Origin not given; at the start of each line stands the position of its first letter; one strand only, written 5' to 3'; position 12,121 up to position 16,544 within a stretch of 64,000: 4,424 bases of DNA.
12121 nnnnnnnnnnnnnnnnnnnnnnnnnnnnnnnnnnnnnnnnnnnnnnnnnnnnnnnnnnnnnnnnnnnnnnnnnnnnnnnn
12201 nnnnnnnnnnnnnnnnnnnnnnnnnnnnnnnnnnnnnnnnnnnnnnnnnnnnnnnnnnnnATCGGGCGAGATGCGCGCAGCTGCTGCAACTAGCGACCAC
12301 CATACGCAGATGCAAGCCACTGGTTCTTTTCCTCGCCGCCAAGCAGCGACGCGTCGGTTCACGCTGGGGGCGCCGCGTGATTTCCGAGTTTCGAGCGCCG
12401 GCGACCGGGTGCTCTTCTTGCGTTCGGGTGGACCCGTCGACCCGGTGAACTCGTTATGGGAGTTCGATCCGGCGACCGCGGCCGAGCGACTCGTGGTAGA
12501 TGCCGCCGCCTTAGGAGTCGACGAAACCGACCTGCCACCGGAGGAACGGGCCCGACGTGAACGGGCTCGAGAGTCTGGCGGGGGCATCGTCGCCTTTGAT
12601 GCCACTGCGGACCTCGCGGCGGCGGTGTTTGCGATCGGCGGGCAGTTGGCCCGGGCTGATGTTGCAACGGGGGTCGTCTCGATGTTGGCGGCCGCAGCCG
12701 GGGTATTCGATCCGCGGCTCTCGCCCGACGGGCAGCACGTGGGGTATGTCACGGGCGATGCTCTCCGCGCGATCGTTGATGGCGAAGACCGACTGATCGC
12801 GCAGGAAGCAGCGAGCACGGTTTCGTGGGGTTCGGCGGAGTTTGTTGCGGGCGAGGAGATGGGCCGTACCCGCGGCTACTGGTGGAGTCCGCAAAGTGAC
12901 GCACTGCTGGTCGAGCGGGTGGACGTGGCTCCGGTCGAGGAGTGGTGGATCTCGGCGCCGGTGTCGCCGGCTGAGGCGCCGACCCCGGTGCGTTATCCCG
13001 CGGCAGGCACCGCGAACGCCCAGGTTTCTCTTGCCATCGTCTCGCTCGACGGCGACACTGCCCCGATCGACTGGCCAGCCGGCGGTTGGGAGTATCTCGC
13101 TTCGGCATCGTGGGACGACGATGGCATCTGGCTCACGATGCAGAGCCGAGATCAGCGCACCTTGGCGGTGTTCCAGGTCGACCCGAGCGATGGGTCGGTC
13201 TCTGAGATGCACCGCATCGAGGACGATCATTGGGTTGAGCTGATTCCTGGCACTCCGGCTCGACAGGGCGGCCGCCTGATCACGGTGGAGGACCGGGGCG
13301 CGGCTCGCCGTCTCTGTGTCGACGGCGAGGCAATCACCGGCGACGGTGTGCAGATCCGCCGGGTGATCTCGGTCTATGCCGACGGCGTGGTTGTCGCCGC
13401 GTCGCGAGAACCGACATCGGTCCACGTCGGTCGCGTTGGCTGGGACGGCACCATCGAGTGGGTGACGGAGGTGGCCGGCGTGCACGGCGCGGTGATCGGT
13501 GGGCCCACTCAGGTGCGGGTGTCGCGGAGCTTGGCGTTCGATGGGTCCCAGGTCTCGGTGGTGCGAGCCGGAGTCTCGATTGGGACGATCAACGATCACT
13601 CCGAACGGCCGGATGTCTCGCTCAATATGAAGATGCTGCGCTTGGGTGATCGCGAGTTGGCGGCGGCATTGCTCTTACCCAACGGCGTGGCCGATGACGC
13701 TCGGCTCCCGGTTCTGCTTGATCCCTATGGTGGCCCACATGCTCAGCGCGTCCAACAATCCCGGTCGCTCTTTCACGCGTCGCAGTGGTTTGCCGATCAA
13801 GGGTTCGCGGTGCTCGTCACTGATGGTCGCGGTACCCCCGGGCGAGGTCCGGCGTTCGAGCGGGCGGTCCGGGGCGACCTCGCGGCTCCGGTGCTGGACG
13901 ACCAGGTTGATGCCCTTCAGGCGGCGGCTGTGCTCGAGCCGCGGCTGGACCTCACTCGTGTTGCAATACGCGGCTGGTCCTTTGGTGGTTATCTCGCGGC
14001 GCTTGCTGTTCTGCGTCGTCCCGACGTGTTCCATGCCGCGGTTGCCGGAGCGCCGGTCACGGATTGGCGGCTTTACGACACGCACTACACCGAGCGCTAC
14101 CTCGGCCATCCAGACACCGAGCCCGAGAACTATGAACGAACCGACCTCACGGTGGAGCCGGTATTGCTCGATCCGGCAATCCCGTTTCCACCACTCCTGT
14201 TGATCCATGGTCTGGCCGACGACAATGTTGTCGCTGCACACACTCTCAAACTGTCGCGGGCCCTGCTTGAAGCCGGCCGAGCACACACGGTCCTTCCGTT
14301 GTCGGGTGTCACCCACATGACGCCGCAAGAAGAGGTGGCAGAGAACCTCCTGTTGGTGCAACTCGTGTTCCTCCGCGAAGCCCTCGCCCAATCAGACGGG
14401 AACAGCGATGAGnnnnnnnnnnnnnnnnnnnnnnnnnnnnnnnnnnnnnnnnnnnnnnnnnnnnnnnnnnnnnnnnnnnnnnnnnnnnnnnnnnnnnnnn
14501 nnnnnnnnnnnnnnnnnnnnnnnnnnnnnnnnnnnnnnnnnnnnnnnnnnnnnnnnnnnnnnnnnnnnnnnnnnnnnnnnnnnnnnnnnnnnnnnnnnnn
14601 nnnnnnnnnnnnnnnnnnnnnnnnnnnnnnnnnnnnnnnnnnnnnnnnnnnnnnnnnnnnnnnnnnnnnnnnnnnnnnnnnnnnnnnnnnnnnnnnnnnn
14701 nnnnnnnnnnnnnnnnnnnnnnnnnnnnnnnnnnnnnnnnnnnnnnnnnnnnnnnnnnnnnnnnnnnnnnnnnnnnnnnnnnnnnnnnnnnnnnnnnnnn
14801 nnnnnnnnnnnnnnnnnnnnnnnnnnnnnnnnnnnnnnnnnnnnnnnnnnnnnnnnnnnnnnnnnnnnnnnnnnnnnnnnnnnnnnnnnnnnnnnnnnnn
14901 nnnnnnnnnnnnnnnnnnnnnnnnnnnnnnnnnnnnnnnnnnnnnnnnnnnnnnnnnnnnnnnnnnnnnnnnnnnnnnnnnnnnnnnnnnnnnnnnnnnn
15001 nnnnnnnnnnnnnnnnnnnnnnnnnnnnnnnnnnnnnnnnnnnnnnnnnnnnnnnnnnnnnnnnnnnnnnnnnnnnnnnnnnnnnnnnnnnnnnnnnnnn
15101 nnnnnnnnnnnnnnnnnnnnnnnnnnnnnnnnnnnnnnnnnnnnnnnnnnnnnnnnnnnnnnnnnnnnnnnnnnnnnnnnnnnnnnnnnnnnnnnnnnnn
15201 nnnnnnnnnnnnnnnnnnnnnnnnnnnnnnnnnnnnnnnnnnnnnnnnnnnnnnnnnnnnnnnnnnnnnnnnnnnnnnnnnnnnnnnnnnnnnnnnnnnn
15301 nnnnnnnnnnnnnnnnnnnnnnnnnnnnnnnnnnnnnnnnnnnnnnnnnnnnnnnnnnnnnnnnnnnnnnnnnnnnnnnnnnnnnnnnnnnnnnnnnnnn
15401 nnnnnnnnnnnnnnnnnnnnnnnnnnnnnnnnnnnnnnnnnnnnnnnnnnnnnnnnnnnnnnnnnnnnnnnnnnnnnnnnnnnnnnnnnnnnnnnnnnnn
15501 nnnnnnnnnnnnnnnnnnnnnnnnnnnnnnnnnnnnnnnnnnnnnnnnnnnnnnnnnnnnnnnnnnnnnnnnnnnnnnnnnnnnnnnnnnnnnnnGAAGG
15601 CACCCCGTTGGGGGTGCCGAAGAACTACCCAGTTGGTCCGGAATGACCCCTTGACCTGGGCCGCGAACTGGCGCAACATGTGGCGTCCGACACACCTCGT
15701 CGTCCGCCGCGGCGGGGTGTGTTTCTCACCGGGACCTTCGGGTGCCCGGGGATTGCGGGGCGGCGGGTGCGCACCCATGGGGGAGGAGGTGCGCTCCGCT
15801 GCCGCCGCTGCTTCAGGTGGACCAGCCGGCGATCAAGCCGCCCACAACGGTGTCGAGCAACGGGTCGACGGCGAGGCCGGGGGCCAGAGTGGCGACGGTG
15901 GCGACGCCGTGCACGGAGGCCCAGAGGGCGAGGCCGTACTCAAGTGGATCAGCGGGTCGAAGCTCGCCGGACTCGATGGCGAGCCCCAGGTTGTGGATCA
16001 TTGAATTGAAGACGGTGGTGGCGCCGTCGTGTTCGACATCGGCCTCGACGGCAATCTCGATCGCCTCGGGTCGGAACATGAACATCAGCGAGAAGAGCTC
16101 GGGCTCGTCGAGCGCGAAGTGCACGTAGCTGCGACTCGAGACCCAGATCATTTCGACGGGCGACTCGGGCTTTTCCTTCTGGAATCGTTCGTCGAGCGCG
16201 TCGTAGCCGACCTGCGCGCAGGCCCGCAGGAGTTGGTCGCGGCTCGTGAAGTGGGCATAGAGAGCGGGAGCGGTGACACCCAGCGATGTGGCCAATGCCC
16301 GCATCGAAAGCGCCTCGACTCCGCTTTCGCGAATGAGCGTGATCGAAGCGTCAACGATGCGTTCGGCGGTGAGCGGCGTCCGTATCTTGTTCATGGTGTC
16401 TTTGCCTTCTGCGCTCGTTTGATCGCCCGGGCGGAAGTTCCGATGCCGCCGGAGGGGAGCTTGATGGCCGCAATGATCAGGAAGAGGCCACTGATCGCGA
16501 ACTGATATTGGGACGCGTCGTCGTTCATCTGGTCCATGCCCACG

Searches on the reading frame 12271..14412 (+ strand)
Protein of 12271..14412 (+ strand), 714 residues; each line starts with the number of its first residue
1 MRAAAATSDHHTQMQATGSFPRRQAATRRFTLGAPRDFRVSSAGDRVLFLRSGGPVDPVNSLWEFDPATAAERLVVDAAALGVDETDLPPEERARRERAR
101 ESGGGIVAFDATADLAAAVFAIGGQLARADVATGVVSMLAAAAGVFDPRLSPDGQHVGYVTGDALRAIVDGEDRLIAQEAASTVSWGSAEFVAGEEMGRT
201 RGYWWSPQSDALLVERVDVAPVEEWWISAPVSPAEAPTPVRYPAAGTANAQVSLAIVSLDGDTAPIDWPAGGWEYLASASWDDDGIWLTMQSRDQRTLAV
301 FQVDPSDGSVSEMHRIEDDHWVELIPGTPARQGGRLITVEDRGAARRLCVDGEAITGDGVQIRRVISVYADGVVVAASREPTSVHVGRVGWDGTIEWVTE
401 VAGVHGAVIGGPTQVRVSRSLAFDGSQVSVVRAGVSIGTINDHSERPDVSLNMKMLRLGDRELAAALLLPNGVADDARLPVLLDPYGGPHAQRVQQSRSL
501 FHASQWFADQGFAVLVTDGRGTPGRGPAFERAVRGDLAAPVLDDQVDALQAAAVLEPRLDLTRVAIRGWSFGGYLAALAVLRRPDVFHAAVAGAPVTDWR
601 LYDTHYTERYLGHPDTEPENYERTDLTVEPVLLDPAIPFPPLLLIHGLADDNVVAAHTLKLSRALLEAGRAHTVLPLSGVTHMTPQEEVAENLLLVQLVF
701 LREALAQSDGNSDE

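Call 11: search_protein_families(library=pfam, proteins=[window:12271-14412:+], max_evalue=0.01)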
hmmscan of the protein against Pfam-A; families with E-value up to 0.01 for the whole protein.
window:12271-14412:+ (714 aa): 8 families
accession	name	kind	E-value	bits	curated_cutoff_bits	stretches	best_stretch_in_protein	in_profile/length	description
PF00326.27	Peptidase_S9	-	7.4e-44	150.2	22.6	1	501-706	4-211/213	Prolyl oligopeptidase family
PF00930.27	DPPIV_N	-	3.8e-28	98.7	22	1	129-324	28-236/354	Dipeptidyl peptidase IV (DPP IV) N-terminal region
PF02129.25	Peptidase_S15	-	6.3e-10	39.6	23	1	462-615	4-147/262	X-Pro dipeptidyl-peptidase (S15 family)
PF12146.15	Hydrolase_4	-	8.7e-07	28.9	27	1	497-602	17-116/239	Serine aminopeptidase, S33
PF01738.24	DLH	-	0.00024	21.2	21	1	504-682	34-186/217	Dienelactone hydrolase family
PF00561.26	Abhydrolase_1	-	0.00071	19.7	25.8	0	508-599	24-109/245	alpha/beta hydrolase fold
PF12740.14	PETase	-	0.0026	17.6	28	1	504-597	74-159/263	PET hydrolase-like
PF10503.15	Esterase_PHB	-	0.0084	15.8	23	0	545-590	80-125/219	Esterase PHB depolymerase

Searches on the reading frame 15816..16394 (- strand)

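Call 11: search_protein_families(library=pfam, proteins=[window:15816-16394:-], max_evalue=0.01)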
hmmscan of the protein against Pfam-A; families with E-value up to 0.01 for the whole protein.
window:15816-16394:- (193 aa): 2 families
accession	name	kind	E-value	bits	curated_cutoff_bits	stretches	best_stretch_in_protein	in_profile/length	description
PF00440.29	TetR_N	-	1.9e-13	50.4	24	1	13-59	1-47/47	Bacterial regulatory proteins, tetR family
PF13305.11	TetR_C_33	-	1.6e-09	38.8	26.8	1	88-168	6-81/103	Tetracyclin repressor-like, C-terminal domain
